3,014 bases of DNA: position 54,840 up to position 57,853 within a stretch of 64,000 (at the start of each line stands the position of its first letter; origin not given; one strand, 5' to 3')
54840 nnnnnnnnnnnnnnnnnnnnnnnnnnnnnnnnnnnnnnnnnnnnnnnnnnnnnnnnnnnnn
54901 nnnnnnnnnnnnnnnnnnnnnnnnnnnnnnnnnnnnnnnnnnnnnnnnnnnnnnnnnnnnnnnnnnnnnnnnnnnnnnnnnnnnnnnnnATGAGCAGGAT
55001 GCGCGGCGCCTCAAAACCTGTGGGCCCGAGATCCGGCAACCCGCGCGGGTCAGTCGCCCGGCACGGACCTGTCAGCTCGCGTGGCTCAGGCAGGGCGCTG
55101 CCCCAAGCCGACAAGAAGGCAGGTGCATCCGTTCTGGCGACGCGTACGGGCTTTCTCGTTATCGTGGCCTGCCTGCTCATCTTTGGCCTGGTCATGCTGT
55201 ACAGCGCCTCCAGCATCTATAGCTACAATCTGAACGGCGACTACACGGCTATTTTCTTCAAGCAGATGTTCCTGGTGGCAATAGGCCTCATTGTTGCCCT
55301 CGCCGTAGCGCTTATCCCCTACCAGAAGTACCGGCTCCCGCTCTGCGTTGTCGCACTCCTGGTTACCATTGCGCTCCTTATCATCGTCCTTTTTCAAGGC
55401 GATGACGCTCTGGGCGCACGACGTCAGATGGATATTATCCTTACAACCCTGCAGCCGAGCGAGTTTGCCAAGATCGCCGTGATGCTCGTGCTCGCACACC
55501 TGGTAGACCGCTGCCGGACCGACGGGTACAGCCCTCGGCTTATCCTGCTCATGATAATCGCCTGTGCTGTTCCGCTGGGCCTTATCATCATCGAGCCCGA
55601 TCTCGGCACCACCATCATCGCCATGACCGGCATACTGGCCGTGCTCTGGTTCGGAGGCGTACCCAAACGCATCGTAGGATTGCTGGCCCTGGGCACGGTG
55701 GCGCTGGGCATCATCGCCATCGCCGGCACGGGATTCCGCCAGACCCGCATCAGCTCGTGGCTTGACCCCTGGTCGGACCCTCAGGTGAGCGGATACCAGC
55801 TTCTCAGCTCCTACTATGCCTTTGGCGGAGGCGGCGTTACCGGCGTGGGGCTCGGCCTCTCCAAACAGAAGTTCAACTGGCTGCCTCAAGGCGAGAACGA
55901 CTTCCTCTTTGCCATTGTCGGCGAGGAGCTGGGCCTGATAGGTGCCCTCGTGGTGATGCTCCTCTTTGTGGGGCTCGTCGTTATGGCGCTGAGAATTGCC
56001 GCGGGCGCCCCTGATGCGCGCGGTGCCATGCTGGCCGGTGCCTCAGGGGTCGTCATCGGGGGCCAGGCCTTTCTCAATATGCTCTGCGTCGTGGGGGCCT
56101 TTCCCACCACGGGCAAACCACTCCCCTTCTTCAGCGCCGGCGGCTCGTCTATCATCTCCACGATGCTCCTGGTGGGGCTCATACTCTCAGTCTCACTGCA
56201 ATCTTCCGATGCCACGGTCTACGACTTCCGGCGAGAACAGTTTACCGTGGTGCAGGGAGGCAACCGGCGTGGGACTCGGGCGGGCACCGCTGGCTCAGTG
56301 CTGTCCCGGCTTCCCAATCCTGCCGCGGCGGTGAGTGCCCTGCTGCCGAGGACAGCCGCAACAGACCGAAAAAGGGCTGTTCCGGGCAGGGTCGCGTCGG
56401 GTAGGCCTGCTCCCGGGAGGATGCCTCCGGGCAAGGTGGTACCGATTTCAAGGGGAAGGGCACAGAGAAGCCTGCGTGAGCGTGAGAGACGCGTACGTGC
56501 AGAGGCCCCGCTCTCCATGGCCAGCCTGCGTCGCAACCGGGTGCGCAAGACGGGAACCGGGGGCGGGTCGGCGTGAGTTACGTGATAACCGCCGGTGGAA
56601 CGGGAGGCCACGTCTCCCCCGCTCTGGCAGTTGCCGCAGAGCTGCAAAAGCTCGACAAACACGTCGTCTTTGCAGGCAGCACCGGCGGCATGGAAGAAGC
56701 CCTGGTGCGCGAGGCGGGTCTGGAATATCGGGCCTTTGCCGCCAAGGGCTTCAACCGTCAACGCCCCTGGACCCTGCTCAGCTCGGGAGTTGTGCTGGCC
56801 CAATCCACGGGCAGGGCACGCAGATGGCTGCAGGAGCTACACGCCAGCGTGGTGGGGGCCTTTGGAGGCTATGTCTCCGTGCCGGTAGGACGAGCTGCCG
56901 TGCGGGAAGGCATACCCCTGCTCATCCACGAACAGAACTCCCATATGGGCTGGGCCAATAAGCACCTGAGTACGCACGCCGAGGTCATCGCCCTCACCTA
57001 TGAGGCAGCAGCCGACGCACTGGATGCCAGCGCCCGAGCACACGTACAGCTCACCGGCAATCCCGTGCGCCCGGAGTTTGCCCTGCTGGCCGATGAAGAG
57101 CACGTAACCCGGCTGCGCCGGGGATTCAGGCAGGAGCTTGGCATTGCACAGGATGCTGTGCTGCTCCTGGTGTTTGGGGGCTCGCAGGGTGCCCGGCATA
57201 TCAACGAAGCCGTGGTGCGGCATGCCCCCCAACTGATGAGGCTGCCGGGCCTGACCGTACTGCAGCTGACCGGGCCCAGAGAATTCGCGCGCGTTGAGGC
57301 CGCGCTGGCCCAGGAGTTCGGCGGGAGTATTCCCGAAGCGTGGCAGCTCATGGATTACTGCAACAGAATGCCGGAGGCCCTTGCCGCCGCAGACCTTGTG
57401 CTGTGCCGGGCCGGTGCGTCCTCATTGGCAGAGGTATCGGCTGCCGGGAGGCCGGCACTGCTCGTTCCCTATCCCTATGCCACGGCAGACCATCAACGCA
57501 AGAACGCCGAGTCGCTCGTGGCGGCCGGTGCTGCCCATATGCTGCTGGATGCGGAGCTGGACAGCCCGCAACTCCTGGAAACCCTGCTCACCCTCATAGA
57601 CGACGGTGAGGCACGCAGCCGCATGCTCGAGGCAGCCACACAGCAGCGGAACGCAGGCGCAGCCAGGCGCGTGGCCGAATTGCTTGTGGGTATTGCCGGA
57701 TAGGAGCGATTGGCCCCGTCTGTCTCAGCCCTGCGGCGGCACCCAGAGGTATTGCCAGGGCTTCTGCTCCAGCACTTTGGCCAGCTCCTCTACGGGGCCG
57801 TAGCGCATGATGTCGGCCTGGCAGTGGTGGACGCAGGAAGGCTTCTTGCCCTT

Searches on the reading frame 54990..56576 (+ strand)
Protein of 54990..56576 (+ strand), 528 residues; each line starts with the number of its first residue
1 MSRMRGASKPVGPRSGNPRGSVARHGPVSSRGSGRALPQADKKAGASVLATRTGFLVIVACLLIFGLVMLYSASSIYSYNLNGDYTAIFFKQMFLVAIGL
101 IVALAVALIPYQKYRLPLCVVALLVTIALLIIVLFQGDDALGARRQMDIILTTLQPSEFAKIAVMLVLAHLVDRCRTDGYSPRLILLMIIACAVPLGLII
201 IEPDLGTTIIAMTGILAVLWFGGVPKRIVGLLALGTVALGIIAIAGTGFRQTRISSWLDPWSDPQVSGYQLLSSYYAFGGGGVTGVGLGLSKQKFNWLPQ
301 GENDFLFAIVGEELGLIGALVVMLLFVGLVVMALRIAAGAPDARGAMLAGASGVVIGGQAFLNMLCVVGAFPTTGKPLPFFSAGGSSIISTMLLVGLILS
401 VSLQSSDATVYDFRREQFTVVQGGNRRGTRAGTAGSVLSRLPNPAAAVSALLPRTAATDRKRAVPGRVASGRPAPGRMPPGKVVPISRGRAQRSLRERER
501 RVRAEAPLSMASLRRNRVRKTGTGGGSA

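Call 36: search_protein_families(library=pfam, proteins=[window:54990-56576:+], max_evalue=0.0001)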
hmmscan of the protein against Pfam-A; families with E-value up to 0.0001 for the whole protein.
window:54990-56576:+ (528 aa): 1 family
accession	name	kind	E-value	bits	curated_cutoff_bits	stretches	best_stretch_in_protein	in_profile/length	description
PF01098.24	FTSW_RODA_SPOVE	-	1.2e-89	301.2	26.4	1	56-405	5-354/356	Cell cycle protein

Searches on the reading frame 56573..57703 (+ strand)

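Call 36: search_protein_families(library=pfam, proteins=[window:56573-57703:+], max_evalue=0.0001)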
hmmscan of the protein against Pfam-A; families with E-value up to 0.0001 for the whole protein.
window:56573-57703:+ (376 aa): 2 families
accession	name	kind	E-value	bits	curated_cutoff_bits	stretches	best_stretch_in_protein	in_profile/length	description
PF04101.22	Glyco_tran_28_C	-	9.6e-38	130.3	22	1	198-364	2-163/166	Glycosyltransferase family 28 C-terminal domain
PF03033.26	Glyco_transf_28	-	9e-30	104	26.2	1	4-138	2-136/139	Glycosyltransferase family 28 N-terminal domain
